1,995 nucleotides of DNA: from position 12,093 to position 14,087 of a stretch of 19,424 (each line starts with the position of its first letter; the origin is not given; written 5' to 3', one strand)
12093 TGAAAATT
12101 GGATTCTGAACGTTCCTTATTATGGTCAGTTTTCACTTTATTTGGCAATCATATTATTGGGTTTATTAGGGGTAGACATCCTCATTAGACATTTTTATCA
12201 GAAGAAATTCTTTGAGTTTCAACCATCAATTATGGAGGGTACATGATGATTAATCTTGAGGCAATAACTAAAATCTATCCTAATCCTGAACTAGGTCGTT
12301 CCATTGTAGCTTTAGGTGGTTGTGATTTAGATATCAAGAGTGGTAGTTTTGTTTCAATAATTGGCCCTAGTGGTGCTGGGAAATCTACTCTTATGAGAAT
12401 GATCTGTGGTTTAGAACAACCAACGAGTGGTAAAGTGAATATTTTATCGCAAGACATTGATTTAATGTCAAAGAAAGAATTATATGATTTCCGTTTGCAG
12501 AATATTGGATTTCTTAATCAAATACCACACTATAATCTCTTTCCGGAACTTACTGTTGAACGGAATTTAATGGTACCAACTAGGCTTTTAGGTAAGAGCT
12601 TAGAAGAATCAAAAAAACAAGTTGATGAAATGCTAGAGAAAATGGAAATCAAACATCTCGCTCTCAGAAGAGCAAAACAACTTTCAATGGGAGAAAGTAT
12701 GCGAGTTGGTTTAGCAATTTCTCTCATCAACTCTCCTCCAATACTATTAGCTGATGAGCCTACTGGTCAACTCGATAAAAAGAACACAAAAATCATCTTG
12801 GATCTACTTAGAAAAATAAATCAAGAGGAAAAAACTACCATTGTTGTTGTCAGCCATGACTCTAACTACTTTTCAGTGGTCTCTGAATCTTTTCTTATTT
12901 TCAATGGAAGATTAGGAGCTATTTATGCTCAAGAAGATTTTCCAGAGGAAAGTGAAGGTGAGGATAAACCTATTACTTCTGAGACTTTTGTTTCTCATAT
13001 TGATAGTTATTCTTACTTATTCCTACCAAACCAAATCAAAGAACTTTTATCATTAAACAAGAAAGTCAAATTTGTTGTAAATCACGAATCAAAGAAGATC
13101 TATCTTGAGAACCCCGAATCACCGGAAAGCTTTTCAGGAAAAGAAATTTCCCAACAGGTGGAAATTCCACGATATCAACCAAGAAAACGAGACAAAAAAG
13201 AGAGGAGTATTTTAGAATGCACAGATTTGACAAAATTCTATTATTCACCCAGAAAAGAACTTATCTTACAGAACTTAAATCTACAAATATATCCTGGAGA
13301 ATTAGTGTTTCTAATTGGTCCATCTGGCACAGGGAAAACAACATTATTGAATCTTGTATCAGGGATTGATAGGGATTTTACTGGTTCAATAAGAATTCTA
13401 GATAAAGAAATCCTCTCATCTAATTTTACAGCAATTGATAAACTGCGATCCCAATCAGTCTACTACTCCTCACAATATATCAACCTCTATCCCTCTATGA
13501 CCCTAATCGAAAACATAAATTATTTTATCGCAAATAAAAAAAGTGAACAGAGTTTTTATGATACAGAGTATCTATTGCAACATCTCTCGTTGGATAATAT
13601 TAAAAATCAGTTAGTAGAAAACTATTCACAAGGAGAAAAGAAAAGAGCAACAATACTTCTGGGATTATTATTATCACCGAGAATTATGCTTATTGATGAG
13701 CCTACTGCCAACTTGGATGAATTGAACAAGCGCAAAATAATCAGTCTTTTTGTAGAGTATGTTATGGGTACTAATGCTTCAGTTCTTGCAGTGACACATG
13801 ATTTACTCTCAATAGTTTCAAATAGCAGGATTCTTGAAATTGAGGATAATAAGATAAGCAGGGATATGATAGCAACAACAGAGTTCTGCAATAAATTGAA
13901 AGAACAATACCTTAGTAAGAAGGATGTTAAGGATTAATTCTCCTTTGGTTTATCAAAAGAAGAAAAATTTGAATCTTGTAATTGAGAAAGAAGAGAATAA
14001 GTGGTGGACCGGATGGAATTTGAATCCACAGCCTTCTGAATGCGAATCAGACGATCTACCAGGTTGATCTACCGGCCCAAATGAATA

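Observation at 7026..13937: Candidate novel archaeal mechanotransmission module: two orphan exported proteins plus fused tandem-FtsX permease plus fused double-NBD ATPase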

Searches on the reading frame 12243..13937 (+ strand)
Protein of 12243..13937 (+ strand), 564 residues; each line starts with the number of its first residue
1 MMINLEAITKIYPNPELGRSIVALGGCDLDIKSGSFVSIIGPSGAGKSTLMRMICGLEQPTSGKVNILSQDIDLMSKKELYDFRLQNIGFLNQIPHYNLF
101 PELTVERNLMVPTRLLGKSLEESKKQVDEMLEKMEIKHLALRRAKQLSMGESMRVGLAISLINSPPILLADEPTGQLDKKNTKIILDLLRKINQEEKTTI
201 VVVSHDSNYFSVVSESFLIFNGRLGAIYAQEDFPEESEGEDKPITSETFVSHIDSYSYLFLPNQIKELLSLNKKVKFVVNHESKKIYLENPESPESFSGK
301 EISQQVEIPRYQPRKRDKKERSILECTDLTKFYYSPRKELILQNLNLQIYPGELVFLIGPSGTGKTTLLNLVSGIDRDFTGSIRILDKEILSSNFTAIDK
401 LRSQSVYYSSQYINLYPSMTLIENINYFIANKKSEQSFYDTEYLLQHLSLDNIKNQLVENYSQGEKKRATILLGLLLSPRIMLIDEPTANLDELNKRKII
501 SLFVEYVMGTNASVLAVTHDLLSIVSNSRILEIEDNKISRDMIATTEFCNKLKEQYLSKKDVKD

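Call 4: search_protein_families(library=pfam, proteins=[window:12243-13937:+], max_evalue=0.1)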
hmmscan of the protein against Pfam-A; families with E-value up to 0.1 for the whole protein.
window:12243-13937:+ (564 aa): 49 families (the best 25 are shown)
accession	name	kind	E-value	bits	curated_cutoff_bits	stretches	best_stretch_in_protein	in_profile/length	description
PF00005.33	ABC_tran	-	2.2e-61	206.9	25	2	26-174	3-136/137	ABC transporter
PF13304.12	AAA_21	-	5.7e-15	56.6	27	2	444-522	221-301/304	AAA domain, putative AbiEii toxin, Type IV TA system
PF02463.25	SMC_N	-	1.3e-08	35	40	1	34-220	24-212/220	RecF/RecN/SMC N terminal domain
PF03193.22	RsgA_GTPase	-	1.6e-08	35.1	30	2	323-384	78-138/174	RsgA GTPase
PF13401.12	AAA_22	-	4.6e-08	33.9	27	2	33-83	4-50/130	AAA domain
PF13191.12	AAA_16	-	5e-08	34.1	32.6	2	353-373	25-45/167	AAA ATPase domain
PF13555.12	AAA_29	-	1.3e-07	31.7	27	1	29-51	17-39/61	P-loop containing region of AAA domain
PF25199.1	nSTAND_NTPase5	-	7.3e-06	26.3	34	0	32-55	39-62/145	Novel STAND NTPase 5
PF13238.12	AAA_18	-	8.1e-06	26.7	29.4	0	355-373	1-19/128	AAA domain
PF13671.12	AAA_33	-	1.1e-05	26.2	27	0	39-72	4-32/143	AAA domain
PF13481.12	AAA_25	-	2.5e-05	24.5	27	1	351-369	32-50/195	AAA domain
PF01926.29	MMR_HSR1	-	4.5e-05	24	21.9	0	37-60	2-25/113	50S ribosome-binding GTPase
PF24389.1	ORC-CDC6-like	-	9.7e-05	21.7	27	0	355-369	35-49/571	ORC-CDC6-like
PF13521.12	AAA_28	-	0.00011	22.9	27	0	355-372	2-19/164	AAA domain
PF13604.12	AAA_30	-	0.00011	22.5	27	0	354-373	20-39/191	AAA domain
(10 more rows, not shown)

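Call 5: search_protein_families(library=ncbifam, proteins=[window:12243-13937:+], max_evalue=0.1)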
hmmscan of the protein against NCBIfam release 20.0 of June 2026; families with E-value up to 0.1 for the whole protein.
window:12243-13937:+ (564 aa): 227 families (the best 25 are shown)
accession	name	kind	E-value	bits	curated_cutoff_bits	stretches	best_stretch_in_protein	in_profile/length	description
TIGR02211.1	LolD_lipo_ex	equivalog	1.2e-93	312.6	307.75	2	3-224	2-219/221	lipoprotein-releasing ABC transporter ATP-binding protein LolD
TIGR02673.1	FtsE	equivalog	1e-83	280.2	264.85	2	2-216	1-206/214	cell division ATP-binding protein FtsE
TIGR02982.1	heterocyst_DevA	subfamily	3.1e-78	262.3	295.8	2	4-213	3-208/220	ABC exporter ATP-binding subunit, DevA family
TIGR03608.1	L_ocin_972_ABC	subfamily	2.8e-76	255.6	254.85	2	22-209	12-196/206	putative bacteriocin export ABC transporter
TIGR02315.1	ABC_phnC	equivalog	1.2e-71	240.9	266.1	2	2-209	1-208/243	phosphonate ABC transporter ATP-binding protein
NF008639.0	PRK11629.1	equivalog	2.4e-71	239.9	360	2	26-224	28-224/234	lipoprotein-releasing ABC transporter ATP-binding protein LolD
NF040933.2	ABC_arch_GlcV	equivalog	7.5e-69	232.3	450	2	2-232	2-228/357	glucose ABC transporter ATP-binding protein GlcV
NF007879.0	PRK10584.1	equivalog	9.1e-66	221.8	336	2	20-224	22-224/228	putative ABC transporter ATP-binding protein YbbA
NF038007.1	ABC_ATP_DarD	equivalog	9.2e-66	221.4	375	2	2-208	1-202/218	darobactin export ABC transporter ATP-binding protein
TIGR00968.1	3a0106s01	subfamily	1e-64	218.3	342.75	2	20-233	12-218/237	sulfate ABC transporter ATP-binding protein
TIGR04521.1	ECF_ATPase_2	equivalog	2.5e-63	213.8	330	2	3-221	1-219/279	energy-coupling factor transporter ATPase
NF007826.0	PRK10535.1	equivalog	8e-63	212.7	966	2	3-209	5-206/648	macrolide ABC transporter ATP-binding protein/permease MacB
NF006987.0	PRK09452.1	equivalog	3.9e-62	210.1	482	2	2-259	17-257/378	spermidine/putrescine ABC transporter ATP-binding protein PotA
TIGR03265.1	PhnT2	equivalog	7.9e-62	209.5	457.7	2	21-210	17-198/353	putative 2-aminoethylphosphonate ABC transporter ATP-binding protein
NF043075.1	MMSYN1_0197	equivalog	6.1e-61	206.2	550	2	3-227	3-214/341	spermidine/putrescine ABC transporter ATP-binding protein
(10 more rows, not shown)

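Call 20: search_solved_structures(query=window:12243-13937:+, max_evalue=1e-30)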
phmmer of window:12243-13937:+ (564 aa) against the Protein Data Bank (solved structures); distinct sequences matched with E-value up to 1e-30: 48.
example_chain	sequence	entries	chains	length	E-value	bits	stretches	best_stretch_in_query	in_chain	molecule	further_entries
8wd9_D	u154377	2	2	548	1.6e-39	139.3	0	23-221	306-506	Probable dipeptide-transport ATP-binding protein ABC transporter DppD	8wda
1f3o_A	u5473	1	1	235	8e-39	137.1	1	2-210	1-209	HYPOTHETICAL ABC TRANSPORTER ATP-BINDING PROTEIN MJ0796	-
8wdb_D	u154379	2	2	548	1.1e-38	136.6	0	23-221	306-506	Probable dipeptide-transport ATP-binding protein ABC transporter DppD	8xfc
9ugg_A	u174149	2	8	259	1.9e-38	135.8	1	9-224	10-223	Lantibiotic ABC transporter ATP-binding protein PsdA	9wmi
1l2t_A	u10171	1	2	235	2e-38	135.7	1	2-210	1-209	Hypothetical ABC transporter ATP-binding protein MJ0796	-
2pcj_A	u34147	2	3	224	2.2e-38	135.6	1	20-217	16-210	Lipoprotein-releasing system ATP-binding protein lolD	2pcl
8s7v_K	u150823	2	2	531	1.8e-37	132.6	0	3-224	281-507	Glycine betaine/carnitine/choline transport ATP-binding protein OpuCA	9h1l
3tif_A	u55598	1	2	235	3e-37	131.9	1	2-210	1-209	Uncharacterized ABC transporter ATP-binding protein MJ0796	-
8s5g_B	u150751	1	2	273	4.7e-36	127.9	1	7-223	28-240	Bacitracin export ATP-binding protein BceA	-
7tcg_B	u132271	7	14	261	5e-36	127.8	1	7-223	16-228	Bacitracin export ATP-binding protein BceA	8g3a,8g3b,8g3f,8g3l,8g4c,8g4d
9o9x_A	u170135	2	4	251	1.1e-35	126.8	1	21-224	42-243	ABC transporter ATP-binding protein YtrE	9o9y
7tch_B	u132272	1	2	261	1.3e-35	126.5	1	7-223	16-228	Bacitracin export ATP-binding protein BceA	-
9w35_C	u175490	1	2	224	8.2e-35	123.8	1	10-211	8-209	LolD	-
9w2w_D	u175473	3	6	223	8.2e-35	123.8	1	10-211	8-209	LolD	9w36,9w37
5xu1_A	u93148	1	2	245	8.8e-35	123.7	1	2-229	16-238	ABC transporter ATP-binding protein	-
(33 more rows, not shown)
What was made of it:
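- On Type VII (MacB/FtsX-type) ABC transporter: The closest solved NBDs include MJ0796, LolD, PsdA, BceA, YtrE and YbbA (call 20).
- Closest known: BceAB-BceS. Same: A related NBD: BceA is among the best PDB hits (call 20).
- The NBDs resemble BceA, PsdA, YtrE and YbbA (call 20).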

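Call 21: find_homologous_proteins(query=window:12243-13937:+, max_evalue=1e-40)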
Query window:12243-13937:+ (564 aa): 705 proteins with E <= 1e-40 among 8000 candidates; the best 120 are listed.
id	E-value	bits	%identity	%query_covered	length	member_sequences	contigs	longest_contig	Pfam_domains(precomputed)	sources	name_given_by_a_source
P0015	0.0e+0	1131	92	100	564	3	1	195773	PF00005.34,PF13555.13,PF13401.13,PF03193.23,PF13238.13,PF02463.26,PF13304.13,PF13191.13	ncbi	-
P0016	0.0e+0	1014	84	100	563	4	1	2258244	PF00005.34,PF13555.13,PF13671.13,PF13401.13,PF03193.23,PF02463.26,PF25199.2,PF13304.13,PF13191.13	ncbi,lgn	-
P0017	1.7e-277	939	77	99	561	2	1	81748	PF01926.30,PF13555.13,PF13671.13,PF13401.13,PF03193.23,PF13238.13,PF13304.13,PF13191.13,PF00005.34,PF13521.13,PF02463.26,PF13481.13,PF20720.4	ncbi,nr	ncbi:MAG TPA: ATP-binding cassette domain-containing protein [Candidatus Bathyarchaeia archaeon]|nr:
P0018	6.8e-238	809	68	99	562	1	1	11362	PF00005.34,PF13521.13,PF13555.13,PF13401.13,PF03193.23,PF13238.13,PF02463.26,PF13304.13,PF13191.13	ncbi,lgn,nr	ncbi:MAG: ATP-binding cassette domain-containing protein [Asgard group archaeon]|nr:ATP-binding cass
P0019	9.4e-238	808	64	100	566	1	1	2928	PF13604.13,PF13555.13,PF13671.13,PF13401.13,PF03193.23,PF13238.13,PF13304.13,PF13191.13,PF00005.34,PF13521.13,PF02463.26,PF25199.2,PF20720.4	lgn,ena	-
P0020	8.0e-236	802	64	99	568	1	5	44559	PF13555.13,PF13671.13,PF13401.13,PF03193.23,PF13238.13,PF03215.22,PF13304.13,PF13191.13,PF00005.34,PF13521.13,PF02463.26,PF20720.4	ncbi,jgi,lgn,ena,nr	ncbi:hypothetical protein DRO91_01975 [Candidatus Heimdallarchaeota archaeon]|nr:MAG: hypothetical p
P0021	2.8e-235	800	64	99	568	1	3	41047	PF13555.13,PF13671.13,PF13401.13,PF03193.23,PF13238.13,PF03215.22,PF13304.13,PF13191.13,PF00005.34,PF13521.13,PF02463.26,PF25199.2,PF20720.4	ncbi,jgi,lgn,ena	ncbi:MAG: ATP-binding cassette domain-containing protein [Candidatus Heimdallarchaeota archaeon]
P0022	3.2e-235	800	64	99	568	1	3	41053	PF13555.13,PF13671.13,PF13401.13,PF03193.23,PF13238.13,PF03215.22,PF13304.13,PF13191.13,PF00005.34,PF13521.13,PF02463.26,PF25199.2,PF20720.4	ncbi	ncbi:MAG: ATP-binding cassette domain-containing protein [Candidatus Heimdallarchaeota archaeon]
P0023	4.2e-235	800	64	99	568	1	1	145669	PF13555.13,PF13671.13,PF13401.13,PF03193.23,PF13238.13,PF03215.22,PF13304.13,PF13191.13,PF00005.34,PF13521.13,PF02463.26,PF25199.2,PF20720.4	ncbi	-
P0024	6.2e-235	799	64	99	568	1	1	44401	PF13555.13,PF13671.13,PF13401.13,PF03193.23,PF13238.13,PF03215.22,PF13304.13,PF13191.13,PF00005.34,PF13521.13,PF02463.26,PF25199.2,PF20720.4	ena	-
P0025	6.4e-235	799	64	99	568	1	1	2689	PF13555.13,PF13671.13,PF13401.13,PF03193.23,PF13238.13,PF03215.22,PF13304.13,PF13191.13,PF00005.34,PF02463.26,PF25199.2,PF20720.4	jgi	-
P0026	6.7e-235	799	64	99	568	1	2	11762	PF13555.13,PF13671.13,PF13401.13,PF03193.23,PF13238.13,PF03215.22,PF13304.13,PF13191.13,PF00005.34,PF02463.26,PF25199.2,PF20720.4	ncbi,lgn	ncbi:MAG: ATP-binding cassette domain-containing protein [Candidatus Heimdallarchaeota archaeon]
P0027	1.5e-234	798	64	99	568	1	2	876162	PF13555.13,PF13671.13,PF13401.13,PF03193.23,PF13238.13,PF03215.22,PF13304.13,PF13191.13,PF00005.34,PF13521.13,PF02463.26,PF20720.4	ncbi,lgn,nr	ncbi:MAG: ATP-binding cassette domain-containing protein [Candidatus Heimdallarchaeota archaeon]|nr:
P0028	2.8e-206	705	58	99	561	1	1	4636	PF13555.13,PF13671.13,PF13401.13,PF03193.23,PF13238.13,PF01637.25,PF03215.22,PF13304.13,PF13191.13,PF00005.34,PF13521.13,PF02463.26,PF25199.2,PF20720.4,PF24389.2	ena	-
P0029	1.3e-200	686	59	99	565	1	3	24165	PF00005.34,PF13555.13,PF13401.13,PF03193.23,PF02463.26,PF03215.22,PF13304.13,PF13191.13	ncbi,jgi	ncbi:MAG: ATP-binding cassette domain-containing protein [Candidatus Heimdallarchaeaceae archaeon]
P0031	3.8e-140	486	42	100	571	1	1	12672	PF00005.34,PF13555.13,PF13401.13,PF03193.23,PF02463.26,PF13304.13,PF20720.4,PF13191.13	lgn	-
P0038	2.9e-89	318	35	100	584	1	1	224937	PF13555.13,PF00004.36,PF13401.13,PF03193.23,PF13238.13,PF03215.22,PF13304.13,PF00931.29,PF13191.13,PF00005.34,PF02367.24,PF13521.13,PF02463.26,PF13481.13,PF20720.4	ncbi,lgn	-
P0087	2.1e-84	302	34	97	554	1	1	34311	PF13555.13,PF13671.13,PF00004.36,PF13401.13,PF03193.23,PF20703.4,PF13238.13,PF03215.22,PF13304.13,PF13191.13,PF00005.34,PF02463.26,PF25199.2,PF13481.13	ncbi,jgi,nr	ncbi:MAG: ATP-binding cassette domain-containing protein [Asgard group archaeon]|nr:ATP-binding cass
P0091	5.3e-84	301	33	99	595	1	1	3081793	PF01926.30,PF13604.13,PF00005.34,PF13555.13,PF03193.23,PF02463.26,PF03215.22,PF13304.13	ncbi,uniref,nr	ncbi:MAG: ATP-binding cassette domain-containing protein [Candidatus Heimdallarchaeum aukensis]|unir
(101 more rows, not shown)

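Call 22: find_encoding_contigs(protein=P0027, flank=10000, max_places=1)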
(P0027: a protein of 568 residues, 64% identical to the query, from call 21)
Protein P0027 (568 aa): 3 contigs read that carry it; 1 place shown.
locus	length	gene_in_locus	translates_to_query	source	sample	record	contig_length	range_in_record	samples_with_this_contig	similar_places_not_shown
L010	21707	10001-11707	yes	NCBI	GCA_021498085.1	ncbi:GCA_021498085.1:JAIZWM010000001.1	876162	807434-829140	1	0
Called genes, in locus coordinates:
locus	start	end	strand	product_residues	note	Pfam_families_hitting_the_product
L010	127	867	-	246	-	PF00005:ABC_tran, PF02463:SMC_N (faint), PF13304:AAA_21 (weak)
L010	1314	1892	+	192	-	-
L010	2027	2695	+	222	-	PF01865:PhoU_div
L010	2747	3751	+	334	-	PF01384:PHO4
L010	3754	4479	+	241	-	-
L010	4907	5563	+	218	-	-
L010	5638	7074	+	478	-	-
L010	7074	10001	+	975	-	-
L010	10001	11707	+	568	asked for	PF00005:ABC_tran, PF02463:SMC_N (faint), PF03193:RsgA_GTPase (faint), PF03215:Rad17 (faint), PF13191:AAA_16 (faint), PF13238:AAA_18 (faint), PF00005:ABC_tran, PF13304:AAA_21 (weak), +5 more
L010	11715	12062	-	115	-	PF03063:Prismane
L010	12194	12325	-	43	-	PF03063:Prismane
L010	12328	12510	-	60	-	-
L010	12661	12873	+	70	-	-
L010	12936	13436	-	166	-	-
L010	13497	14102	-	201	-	PF01209:Ubie_methyltran, PF13489:Methyltransf_23, PF02353:CMAS, PF05175:MTS (weak), PF13649:Methyltransf_25, PF13847:Methyltransf_31, PF08241:Methyltransf_11, PF08242:Methyltransf_12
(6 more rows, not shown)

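Call 23: find_encoding_contigs(protein=P0031, flank=10000, max_places=1)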
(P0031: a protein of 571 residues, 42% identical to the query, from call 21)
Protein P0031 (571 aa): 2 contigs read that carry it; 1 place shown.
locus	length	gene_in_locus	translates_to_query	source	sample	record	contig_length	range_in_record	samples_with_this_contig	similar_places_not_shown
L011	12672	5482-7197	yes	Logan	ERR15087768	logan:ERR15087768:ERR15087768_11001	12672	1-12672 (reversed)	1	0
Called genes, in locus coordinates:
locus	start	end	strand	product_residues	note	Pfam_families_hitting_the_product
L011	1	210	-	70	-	?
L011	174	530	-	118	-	PF22600:MTPAP-like_central (weak), PF01909:NTP_transf_2 (weak), PF18765:Polbeta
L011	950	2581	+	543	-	-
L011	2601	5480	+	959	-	-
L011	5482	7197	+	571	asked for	PF03193:RsgA_GTPase (faint), PF13191:AAA_16 (faint), PF00005:ABC_tran, PF02463:SMC_N (faint), PF13401:AAA_22 (faint), PF13555:AAA_29 (faint), PF20720:nSTAND3 (faint), PF00005:ABC_tran, +1 more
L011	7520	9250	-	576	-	-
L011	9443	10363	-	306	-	PF01458:SUFBD_core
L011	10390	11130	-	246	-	PF02463:SMC_N (faint), PF00005:ABC_tran, PF13304:AAA_21 (faint)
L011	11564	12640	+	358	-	-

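Call 24: find_encoding_contigs(protein=P0091, flank=10000, max_places=1)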
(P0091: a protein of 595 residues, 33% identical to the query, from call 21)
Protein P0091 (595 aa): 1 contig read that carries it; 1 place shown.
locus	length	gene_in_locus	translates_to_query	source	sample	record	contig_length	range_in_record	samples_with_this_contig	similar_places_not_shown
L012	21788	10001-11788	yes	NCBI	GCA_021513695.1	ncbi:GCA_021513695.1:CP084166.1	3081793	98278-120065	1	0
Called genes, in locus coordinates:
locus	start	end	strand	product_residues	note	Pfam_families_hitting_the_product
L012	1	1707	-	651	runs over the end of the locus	PF02129:Peptidase_S15, PF08530:PepX_C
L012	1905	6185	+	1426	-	PF12704:MacB_PCD (faint)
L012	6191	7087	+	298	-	PF00005:ABC_tran, PF13304:AAA_21 (faint)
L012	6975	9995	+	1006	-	-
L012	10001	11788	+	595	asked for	PF03193:RsgA_GTPase (faint), PF00005:ABC_tran, PF01926:MMR_HSR1 (faint), PF02463:SMC_N (faint), PF03215:Rad17 (faint), PF13555:AAA_29 (faint), PF00005:ABC_tran, PF13304:AAA_21, +1 more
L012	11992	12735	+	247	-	PF00702:Hydrolase, PF13419:HAD_2, PF13242:Hydrolase_like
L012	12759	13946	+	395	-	PF04015:DUF362, PF12797:Fer4_2 (faint), PF13237:Fer4_10, PF00037:Fer4 (faint), PF12837:Fer4_6 (faint), PF12838:Fer4_7, PF13187:Fer4_9 (weak), PF14697:Fer4_21 (weak)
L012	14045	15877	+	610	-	-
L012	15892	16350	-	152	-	-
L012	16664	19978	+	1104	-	PF00583:Acetyltransf_1, PF13673:Acetyltransf_10 (weak), PF13508:Acetyltransf_7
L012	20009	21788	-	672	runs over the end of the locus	PF07719:TPR_2 (faint), PF13181:TPR_8 (faint), PF13424:TPR_12, PF17874:TPR_MalT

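Call 71: search_protein_families(library=pfam, proteins=[L012:1905-6185:+, window:12243-13937:+], max_evalue=0.01)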
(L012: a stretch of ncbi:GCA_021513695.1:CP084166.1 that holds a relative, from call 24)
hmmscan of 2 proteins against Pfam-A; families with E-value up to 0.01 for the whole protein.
L012:1905-6185:+ (1426 aa): 2 families
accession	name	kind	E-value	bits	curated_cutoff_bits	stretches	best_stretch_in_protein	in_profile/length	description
PF12704.14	MacB_PCD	-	1.6e-05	25.7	27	0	1076-1267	40-204/207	MacB-like periplasmic core domain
PF02687.27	FtsX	-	0.0016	18.9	25.5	1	807-915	2-112/120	FtsX-like permease C-terminal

window:12243-13937:+ (564 aa): 34 families (the best 25 are shown)
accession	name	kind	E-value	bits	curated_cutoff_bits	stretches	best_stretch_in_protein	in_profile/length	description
PF00005.33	ABC_tran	-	2.2e-61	206.9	25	2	26-174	3-136/137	ABC transporter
PF13304.12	AAA_21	-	5.7e-15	56.6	27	1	444-522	221-301/304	AAA domain, putative AbiEii toxin, Type IV TA system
PF02463.25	SMC_N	-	1.3e-08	35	40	1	34-220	24-212/220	RecF/RecN/SMC N terminal domain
PF03193.22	RsgA_GTPase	-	1.6e-08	35.1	30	1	323-384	78-138/174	RsgA GTPase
PF13401.12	AAA_22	-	4.6e-08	33.9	27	0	33-83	4-50/130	AAA domain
PF13191.12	AAA_16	-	5e-08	34.1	32.6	1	353-373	25-45/167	AAA ATPase domain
PF13555.12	AAA_29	-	1.3e-07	31.7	27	1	29-51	17-39/61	P-loop containing region of AAA domain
PF25199.1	nSTAND_NTPase5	-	7.3e-06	26.3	34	0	32-55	39-62/145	Novel STAND NTPase 5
PF13238.12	AAA_18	-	8.1e-06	26.7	29.4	0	355-373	1-19/128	AAA domain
PF13671.12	AAA_33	-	1.1e-05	26.2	27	0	39-72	4-32/143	AAA domain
PF13481.12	AAA_25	-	2.5e-05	24.5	27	0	351-369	32-50/195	AAA domain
PF01926.29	MMR_HSR1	-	4.5e-05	24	21.9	0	37-60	2-25/113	50S ribosome-binding GTPase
PF24389.1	ORC-CDC6-like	-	9.7e-05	21.7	27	0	355-369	35-49/571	ORC-CDC6-like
PF13521.12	AAA_28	-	0.00011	22.9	27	0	355-372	2-19/164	AAA domain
PF13604.12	AAA_30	-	0.00011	22.5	27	0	354-373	20-39/191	AAA domain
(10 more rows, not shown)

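Call 82: search_protein_families(library=pfam, proteins=[L012:6975-9995:+, L011:2601-5480:+], max_evalue=1)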
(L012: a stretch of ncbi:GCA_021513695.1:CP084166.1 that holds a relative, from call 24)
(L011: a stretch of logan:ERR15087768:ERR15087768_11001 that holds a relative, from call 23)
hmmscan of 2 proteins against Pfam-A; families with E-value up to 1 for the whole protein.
L012:6975-9995:+ (1006 aa): 2 families
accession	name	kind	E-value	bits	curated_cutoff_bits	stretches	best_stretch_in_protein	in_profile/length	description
PF12704.14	MacB_PCD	-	4.5e-05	24.3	27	2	656-847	40-204/207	MacB-like periplasmic core domain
PF02687.27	FtsX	-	0.001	19.6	25.5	2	387-495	2-112/120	FtsX-like permease C-terminal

L011:2601-5480:+ (959 aa): 0 families
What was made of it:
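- On Type VII (MacB/FtsX-type) ABC transporter: The best stretch in L012 is at 387-495, which is in the N-half (call 82). MacB_PCD is seen only weakly (24.3 bits, below the gathering score of 27) in ectodomain 2 of the distant paralogue L012 (call 82).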

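Call 88: search_protein_families(library=padloc, proteins=[window:12243-13937:+], max_evalue=0.001)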
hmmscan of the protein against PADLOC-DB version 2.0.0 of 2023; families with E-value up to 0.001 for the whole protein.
window:12243-13937:+ (564 aa): 12 families
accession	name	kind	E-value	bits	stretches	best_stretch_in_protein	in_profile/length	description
PDLC04135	mad3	-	3.8e-45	153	4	135-213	252-330/374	mads_3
PDLC04140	mad8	-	6.4e-17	60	2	24-207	17-234/314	mads_8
PDLC02980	AriA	-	8.9e-17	60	2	444-522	221-301/304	-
PDLC04164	AriA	-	1.8e-08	32.3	0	353-441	28-113/253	-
PDLC03859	LmuB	-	2.5e-07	28.3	0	350-372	22-44/611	-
PDLC02335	AbiLi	-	3e-07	27.8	0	432-556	172-276/326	AbiLi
PDLC02914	ATPase-Toprim_I-B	-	1e-06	26.2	0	28-60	19-51/443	-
PDLC04213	HEC-02A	-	1.1e-05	23.2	0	39-76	28-65/337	-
PDLC04541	PDC-M25A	-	4.2e-05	20.8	0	28-66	15-53/380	-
PDLC05065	PDC-S68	-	6.6e-05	18.8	0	349-373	617-641/1221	-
PDLC00274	PtuA1|PtuA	-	0.00025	18.5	0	353-438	35-118/438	AAA ATPase domain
PDLC04182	HEC-01A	-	0.00026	18.1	0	353-376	32-55/406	-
